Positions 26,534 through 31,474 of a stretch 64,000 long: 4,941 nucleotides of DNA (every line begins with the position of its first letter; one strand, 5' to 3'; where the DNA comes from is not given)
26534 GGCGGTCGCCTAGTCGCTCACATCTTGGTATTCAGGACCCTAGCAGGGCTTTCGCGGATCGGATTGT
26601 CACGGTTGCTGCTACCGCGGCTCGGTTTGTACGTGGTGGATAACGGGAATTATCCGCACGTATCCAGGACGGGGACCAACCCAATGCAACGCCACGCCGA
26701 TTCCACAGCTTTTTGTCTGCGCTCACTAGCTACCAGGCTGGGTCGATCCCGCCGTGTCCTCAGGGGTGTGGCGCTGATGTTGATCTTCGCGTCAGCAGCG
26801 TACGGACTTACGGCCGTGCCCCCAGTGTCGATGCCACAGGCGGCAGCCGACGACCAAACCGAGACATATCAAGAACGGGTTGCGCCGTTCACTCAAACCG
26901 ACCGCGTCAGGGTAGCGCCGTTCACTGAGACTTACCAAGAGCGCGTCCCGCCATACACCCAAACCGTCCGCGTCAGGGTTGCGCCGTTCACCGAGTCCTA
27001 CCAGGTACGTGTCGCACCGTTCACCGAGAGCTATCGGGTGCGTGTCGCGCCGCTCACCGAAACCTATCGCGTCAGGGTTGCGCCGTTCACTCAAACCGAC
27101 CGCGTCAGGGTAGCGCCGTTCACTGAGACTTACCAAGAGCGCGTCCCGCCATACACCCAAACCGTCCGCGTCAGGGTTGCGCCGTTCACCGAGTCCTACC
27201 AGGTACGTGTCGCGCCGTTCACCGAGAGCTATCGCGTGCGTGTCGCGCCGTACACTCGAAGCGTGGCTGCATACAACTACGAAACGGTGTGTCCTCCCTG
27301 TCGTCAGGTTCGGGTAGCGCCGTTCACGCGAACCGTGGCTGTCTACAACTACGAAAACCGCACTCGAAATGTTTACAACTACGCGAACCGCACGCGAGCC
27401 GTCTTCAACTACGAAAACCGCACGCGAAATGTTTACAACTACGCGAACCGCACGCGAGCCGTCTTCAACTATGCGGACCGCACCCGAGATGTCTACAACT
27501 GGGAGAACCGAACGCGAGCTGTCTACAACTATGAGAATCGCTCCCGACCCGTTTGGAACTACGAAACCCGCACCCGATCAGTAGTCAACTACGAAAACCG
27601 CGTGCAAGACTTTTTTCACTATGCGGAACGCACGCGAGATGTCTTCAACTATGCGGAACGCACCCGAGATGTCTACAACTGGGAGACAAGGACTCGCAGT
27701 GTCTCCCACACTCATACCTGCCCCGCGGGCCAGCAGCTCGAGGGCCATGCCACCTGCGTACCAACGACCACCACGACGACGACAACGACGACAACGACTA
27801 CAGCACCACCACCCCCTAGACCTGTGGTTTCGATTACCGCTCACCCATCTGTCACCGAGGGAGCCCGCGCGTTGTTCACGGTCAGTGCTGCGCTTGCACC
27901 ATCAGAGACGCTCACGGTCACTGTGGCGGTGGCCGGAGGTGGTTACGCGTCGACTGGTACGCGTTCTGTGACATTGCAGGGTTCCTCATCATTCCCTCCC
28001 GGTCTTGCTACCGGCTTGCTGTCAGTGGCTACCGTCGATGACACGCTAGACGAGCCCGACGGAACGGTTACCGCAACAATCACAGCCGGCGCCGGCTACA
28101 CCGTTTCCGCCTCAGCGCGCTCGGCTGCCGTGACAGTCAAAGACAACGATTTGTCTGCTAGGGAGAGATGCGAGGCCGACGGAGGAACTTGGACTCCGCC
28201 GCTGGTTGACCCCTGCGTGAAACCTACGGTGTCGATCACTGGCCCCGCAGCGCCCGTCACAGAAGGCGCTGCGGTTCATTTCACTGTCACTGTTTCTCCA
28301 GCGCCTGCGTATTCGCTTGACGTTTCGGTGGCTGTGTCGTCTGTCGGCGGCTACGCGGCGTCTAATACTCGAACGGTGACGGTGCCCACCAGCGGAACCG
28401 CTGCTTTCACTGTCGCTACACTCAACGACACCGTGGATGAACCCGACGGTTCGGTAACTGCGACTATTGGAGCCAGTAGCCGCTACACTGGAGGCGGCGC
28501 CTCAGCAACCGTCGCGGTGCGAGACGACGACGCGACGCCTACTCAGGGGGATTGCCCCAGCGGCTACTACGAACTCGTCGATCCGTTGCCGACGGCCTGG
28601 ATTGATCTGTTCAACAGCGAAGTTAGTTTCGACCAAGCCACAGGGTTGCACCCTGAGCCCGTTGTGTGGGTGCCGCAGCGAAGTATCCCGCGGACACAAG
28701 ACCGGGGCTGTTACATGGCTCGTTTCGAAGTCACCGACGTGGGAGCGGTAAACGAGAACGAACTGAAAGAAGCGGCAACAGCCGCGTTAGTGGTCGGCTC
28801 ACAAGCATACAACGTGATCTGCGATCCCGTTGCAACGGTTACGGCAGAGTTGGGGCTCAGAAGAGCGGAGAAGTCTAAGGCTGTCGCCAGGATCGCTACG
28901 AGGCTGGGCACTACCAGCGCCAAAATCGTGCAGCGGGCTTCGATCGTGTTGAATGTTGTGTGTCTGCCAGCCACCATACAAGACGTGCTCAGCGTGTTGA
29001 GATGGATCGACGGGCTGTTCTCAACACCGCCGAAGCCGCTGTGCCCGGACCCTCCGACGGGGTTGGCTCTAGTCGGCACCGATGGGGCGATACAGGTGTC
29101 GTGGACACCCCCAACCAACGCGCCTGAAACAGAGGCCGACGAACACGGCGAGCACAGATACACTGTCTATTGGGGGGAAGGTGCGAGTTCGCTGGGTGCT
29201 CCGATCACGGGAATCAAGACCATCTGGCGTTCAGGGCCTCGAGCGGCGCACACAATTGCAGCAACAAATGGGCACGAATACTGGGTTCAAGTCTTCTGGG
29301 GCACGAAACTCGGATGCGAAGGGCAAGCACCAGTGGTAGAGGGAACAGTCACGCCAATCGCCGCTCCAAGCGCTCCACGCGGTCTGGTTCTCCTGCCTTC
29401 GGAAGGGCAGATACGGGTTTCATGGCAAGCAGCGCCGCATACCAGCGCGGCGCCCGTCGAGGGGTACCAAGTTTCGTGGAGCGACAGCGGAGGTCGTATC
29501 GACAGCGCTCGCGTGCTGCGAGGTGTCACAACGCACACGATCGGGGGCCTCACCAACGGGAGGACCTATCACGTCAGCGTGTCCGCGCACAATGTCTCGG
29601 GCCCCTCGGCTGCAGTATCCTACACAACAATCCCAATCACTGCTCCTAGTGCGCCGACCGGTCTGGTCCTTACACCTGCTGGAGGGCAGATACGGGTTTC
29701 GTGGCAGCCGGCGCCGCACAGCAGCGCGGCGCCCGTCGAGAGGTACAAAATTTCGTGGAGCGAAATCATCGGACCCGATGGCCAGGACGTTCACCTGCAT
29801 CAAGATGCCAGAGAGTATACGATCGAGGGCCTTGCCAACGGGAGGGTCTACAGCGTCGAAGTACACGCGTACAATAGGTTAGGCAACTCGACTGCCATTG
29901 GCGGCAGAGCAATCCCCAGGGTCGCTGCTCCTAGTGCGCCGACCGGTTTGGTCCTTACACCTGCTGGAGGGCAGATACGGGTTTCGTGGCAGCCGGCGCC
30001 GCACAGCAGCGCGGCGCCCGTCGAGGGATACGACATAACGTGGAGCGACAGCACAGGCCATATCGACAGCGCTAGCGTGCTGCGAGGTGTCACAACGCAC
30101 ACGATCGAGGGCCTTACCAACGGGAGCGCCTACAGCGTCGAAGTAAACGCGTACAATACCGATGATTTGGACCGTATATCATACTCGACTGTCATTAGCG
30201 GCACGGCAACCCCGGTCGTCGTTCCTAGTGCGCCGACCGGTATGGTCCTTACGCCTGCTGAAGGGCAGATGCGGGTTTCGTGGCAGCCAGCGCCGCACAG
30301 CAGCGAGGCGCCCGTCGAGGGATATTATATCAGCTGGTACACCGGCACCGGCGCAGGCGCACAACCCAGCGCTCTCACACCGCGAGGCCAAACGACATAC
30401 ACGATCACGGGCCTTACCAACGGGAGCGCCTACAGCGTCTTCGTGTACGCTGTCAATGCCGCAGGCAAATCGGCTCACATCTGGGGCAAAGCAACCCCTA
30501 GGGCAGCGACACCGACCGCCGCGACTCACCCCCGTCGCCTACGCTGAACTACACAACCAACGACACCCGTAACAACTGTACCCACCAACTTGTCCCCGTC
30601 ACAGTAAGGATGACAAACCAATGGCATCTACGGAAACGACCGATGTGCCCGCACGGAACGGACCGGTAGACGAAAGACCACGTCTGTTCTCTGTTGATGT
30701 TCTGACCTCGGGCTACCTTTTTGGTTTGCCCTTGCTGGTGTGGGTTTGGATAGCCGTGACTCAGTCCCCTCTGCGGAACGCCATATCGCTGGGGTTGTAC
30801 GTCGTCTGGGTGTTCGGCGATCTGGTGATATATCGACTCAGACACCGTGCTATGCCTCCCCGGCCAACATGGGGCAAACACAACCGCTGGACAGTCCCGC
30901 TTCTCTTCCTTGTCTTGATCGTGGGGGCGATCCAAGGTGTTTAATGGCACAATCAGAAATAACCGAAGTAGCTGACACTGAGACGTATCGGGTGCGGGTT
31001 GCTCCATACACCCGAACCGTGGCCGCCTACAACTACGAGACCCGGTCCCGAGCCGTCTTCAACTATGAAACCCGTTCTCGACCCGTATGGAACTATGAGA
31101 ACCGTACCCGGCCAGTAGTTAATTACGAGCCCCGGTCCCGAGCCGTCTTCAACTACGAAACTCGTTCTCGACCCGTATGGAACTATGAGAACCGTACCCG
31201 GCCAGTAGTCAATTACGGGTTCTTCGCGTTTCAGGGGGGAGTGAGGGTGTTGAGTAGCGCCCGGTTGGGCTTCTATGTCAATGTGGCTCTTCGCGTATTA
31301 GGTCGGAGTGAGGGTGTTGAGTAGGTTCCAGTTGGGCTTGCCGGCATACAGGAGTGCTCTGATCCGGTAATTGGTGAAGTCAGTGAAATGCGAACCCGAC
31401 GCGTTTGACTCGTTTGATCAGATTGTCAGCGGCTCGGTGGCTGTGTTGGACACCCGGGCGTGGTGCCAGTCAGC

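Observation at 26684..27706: Undescribed short-period repeat arrays (11-aa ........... and 10-aa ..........) at the N-terminus of a 1287-aa secreted protein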

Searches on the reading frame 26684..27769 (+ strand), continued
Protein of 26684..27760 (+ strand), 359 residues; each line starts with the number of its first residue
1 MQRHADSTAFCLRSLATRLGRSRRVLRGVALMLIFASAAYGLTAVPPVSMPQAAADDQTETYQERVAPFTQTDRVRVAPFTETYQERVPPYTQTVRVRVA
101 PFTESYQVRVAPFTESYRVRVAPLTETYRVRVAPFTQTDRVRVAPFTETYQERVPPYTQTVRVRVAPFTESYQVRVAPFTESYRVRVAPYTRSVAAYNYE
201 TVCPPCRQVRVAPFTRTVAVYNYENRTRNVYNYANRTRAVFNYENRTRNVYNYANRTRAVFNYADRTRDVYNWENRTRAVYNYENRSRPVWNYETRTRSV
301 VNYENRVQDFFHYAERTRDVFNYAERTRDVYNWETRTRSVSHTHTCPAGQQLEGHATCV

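Call 41: list_cluster_members(proteins=[P0008, P0013, P0015, P0017, P0018, P0019, P0010, P0014, P0002, P0009])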
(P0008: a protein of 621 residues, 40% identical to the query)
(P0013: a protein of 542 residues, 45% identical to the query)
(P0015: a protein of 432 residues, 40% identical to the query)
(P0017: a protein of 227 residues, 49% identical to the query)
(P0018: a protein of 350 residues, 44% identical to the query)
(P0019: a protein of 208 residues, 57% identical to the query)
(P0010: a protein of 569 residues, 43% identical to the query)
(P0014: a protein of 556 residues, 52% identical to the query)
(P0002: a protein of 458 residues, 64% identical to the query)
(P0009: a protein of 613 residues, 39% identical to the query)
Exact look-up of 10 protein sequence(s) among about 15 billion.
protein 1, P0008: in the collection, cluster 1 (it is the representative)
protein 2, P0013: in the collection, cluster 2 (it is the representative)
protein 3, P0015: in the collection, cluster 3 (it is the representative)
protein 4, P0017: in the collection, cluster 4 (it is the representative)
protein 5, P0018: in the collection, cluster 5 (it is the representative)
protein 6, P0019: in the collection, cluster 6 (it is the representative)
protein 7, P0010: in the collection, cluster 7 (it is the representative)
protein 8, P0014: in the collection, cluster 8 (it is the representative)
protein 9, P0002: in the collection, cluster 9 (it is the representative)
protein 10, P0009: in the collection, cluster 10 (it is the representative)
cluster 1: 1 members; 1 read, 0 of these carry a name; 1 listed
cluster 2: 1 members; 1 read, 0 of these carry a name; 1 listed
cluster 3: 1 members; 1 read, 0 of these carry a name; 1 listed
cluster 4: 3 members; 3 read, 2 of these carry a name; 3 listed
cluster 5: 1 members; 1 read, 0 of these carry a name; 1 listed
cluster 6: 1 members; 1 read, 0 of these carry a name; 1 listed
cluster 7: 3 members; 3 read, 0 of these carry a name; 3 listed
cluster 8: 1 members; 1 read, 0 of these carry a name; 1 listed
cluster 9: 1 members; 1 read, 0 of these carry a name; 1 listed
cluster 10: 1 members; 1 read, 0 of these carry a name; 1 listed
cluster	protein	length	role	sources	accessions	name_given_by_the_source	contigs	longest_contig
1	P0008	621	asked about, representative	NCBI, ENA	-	-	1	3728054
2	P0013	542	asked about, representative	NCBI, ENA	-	-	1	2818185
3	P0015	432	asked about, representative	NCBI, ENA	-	-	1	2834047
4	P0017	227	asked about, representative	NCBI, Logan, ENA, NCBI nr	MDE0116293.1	MAG: hypothetical protein OXT07_06710 [bacterium] | hypothetical protein [bacterium]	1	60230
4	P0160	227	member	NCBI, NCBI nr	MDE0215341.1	MAG: hypothetical protein OXN79_02045 [bacterium] | hypothetical protein [bacterium]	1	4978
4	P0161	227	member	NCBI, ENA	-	-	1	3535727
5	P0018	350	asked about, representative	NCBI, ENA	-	-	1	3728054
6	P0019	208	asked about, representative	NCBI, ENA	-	-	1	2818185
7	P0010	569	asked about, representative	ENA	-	-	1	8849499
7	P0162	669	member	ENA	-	-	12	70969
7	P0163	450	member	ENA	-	-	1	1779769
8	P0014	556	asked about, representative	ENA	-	-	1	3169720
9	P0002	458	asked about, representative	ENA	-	-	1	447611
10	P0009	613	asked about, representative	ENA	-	-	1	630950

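Call 57: find_encoding_contigs(protein=P0002, flank=7000, max_places=2)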
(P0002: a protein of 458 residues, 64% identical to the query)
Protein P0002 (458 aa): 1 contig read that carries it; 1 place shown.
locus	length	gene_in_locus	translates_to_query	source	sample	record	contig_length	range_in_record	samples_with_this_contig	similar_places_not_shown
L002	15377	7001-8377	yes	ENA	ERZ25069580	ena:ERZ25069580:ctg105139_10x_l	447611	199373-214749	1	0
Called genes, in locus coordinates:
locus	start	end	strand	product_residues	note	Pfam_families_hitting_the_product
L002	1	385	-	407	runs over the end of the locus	PF22422:MGH1-like_GH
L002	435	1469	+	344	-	PF00534:Glycos_transf_1 (weak), PF13692:Glyco_trans_1_4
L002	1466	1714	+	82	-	-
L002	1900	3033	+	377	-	PF00497:SBP_bac_3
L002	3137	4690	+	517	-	PF06271:RDD, PF00528:BPD_transp_1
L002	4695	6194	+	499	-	PF00528:BPD_transp_1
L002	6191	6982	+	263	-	PF00005:ABC_tran, PF09818:ABC_ATPase (faint), PF13191:AAA_16 (weak), PF13304:AAA_21, PF02463:SMC_N (weak)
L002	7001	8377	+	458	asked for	-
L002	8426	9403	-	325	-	PF03308:MeaB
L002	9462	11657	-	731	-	PF01642:MM_CoA_mutase, PF02310:B12-binding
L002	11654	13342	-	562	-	PF01642:MM_CoA_mutase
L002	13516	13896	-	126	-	PF07858:LEH, PF07366:SnoaL, PF12680:SnoaL_2, PF13474:SnoaL_3 (weak), PF13577:SnoaL_4 (weak)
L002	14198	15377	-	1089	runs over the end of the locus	-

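Call 58: find_encoding_contigs(protein=P0009, flank=7000, max_places=2)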
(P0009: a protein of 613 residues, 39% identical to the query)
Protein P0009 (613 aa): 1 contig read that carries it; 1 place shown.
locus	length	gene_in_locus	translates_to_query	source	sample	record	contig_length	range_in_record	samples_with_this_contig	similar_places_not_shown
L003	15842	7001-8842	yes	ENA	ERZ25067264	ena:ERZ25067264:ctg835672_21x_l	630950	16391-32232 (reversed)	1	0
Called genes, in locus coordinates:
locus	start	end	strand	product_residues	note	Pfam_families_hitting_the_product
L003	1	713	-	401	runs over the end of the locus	PF07690:MFS_1, PF05977:MFS_3 (weak), PF07690:MFS_1, PF12832:MFS_1_like (weak)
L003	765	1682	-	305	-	PF00126:HTH_1, PF03466:LysR_substrate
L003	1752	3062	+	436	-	PF01266:DAO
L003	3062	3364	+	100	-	PF04267:SoxD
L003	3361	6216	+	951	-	PF13510:Fer2_4, PF00890:FAD_binding_2, PF03486:HI0933_like (weak), PF07992:Pyr_redox_2 (weak), PF12831:FAD_oxidored, PF17806:SO_alpha_A3, PF01571:GCV_T, PF08669:GCV_T_C, +2 more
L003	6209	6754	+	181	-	-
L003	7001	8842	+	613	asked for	-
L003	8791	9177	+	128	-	-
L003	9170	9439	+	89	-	-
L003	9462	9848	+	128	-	-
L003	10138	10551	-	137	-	-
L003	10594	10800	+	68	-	-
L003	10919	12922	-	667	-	PF12733:Cadherin-like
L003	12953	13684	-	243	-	-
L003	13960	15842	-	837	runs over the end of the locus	-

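Call 59: find_encoding_contigs(protein=P0014, flank=7000, max_places=2)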
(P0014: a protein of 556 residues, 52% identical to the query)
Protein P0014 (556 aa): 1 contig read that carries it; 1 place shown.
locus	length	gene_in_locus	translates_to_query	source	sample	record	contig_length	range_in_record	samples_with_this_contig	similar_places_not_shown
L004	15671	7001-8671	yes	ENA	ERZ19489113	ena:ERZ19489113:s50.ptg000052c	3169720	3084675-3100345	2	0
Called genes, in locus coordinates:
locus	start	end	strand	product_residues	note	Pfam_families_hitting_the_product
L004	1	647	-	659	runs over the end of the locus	PF01012:ETF, PF00766:ETF_alpha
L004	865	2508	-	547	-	PF00501:AMP-binding, PF13193:AMP-binding_C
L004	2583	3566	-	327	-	PF02558:ApbA, PF08546:ApbA_C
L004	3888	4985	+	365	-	PF00155:Aminotran_1_2, PF01041:DegT_DnrJ_EryC1 (weak), PF00266:Aminotran_5 (weak)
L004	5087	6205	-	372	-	-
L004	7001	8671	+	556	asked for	-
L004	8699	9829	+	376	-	PF02095:Extensin_1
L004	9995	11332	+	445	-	PF02095:Extensin_1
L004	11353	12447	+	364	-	PF02095:Extensin_1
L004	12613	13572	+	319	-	-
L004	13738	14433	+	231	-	-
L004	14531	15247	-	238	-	PF00271:Helicase_C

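Call 89: find_encoding_contigs(protein=P0022, flank=6000, max_places=2)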
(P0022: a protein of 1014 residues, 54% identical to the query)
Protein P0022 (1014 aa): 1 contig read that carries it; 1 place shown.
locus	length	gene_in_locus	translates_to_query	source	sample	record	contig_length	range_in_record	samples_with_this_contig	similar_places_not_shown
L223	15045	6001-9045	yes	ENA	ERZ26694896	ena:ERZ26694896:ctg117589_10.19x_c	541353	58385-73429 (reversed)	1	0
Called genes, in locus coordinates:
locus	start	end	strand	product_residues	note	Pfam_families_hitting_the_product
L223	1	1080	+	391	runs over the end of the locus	-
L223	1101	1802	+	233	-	-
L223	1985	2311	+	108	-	-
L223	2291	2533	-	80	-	-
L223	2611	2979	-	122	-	-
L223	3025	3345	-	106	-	PF01521:Fe-S_biosyn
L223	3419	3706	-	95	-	-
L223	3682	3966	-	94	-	-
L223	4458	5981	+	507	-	-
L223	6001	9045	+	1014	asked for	PF01442:Apolipoprotein, PF03160:Calx-beta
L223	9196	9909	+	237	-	-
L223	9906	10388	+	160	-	-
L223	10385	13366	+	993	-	-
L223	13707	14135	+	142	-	-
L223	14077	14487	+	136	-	-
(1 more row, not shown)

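Call 90: find_encoding_contigs(protein=P0023, flank=6000, max_places=2)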
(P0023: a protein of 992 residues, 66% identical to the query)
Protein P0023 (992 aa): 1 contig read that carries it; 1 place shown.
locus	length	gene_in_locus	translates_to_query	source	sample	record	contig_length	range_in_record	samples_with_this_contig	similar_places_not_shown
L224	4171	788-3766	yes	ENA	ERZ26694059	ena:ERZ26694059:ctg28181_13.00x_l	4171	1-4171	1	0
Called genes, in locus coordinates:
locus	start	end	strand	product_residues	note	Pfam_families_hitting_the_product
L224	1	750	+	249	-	?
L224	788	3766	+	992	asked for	PF00082:Peptidase_S8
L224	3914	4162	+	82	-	-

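Call 93: find_encoding_contigs(protein=P0013, flank=3000, max_places=1)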
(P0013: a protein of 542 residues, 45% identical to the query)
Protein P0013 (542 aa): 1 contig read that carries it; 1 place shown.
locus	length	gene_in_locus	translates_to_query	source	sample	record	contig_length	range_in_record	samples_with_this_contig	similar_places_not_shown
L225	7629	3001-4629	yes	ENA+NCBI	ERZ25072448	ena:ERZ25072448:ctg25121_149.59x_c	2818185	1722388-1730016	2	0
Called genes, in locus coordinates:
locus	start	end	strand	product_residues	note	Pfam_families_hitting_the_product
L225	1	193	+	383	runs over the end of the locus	PF00696:AA_kinase, PF01472:PUA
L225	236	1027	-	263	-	PF04012:PspA_IM30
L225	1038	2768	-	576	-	PF03023:MurJ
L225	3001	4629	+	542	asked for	-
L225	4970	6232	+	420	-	-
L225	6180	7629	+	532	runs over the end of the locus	-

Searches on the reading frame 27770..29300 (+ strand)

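Call 26: search_solved_structures(query=window:27770-29300:+, max_evalue=1)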
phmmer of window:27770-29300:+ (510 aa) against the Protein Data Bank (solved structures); distinct sequences matched with E-value up to 1: 0.

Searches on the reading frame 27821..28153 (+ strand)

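Call 53: search_protein_families(library=pfam, proteins=[window:27821-28153:+], max_evalue=10)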
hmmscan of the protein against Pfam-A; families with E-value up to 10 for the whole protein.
seq(111 aa): 3 families
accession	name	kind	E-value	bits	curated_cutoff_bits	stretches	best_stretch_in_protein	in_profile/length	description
PF20579.4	LapA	-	0.014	16.2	27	1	3-102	5-89/99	LapA domain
PF03160.20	Calx-beta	-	0.053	14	27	1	29-110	37-119/119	Calx-beta domain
PF16968.11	TadZ_N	-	0.07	13.3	26.4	1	28-105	36-113/133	Pilus assembly protein TadZ N-terminal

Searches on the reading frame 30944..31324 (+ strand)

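Call 3: search_protein_families(library=pfam, proteins=[window:30944-31324:+], max_evalue=1)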
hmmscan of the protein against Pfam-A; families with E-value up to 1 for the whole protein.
window:30944-31324:+ (126 aa): 1 family
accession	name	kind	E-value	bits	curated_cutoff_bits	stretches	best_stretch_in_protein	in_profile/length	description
PF15929.10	Myofilin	-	0.15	12.9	27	1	25-64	77-116/146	Myofilin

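Call 4: search_protein_families(library=ncbifam, proteins=[window:30944-31324:+], max_evalue=1)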
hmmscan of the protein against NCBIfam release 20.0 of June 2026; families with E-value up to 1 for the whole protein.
window:30944-31324:+ (126 aa): 1 family
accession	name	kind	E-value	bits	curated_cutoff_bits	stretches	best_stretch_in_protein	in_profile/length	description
NF041767.1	micro_ase_MlrC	exception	0.11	10.9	999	1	8-53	462-506/511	microcystinase MlrC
